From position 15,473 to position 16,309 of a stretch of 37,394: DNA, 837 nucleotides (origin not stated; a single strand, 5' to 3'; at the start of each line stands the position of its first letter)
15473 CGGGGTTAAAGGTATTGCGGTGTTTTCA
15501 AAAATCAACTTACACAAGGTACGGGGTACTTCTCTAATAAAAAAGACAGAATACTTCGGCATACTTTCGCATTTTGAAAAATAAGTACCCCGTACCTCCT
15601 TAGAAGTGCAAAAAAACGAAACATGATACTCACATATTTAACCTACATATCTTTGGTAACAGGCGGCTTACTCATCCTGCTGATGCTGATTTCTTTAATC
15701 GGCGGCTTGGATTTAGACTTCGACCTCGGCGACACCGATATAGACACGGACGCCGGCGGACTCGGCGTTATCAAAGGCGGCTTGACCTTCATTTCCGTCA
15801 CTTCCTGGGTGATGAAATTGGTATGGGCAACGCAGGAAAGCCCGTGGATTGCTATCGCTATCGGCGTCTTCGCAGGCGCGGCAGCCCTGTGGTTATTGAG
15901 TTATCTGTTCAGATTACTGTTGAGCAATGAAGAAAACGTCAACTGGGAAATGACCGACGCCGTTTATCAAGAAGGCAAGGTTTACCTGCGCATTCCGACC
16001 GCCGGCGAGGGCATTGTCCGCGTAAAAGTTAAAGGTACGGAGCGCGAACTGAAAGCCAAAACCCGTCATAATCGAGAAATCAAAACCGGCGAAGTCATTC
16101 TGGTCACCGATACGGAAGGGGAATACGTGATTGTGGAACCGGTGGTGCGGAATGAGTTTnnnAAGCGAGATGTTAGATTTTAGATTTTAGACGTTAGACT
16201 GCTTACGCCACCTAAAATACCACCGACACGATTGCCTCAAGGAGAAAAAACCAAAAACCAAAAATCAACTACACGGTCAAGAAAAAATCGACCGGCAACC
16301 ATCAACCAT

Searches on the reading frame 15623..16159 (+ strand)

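Call 10: search_protein_families(library=pfam, proteins=[window:15623-16159:+], max_evalue=0.001)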
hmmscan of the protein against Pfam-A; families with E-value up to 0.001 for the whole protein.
window:15623-16159:+ (179 aa): 1 family
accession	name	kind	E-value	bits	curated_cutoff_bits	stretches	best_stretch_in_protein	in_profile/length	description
PF03631.20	Virul_fac_BrkB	-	0.00018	21.7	33.7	1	4-104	113-219/259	Virulence factor BrkB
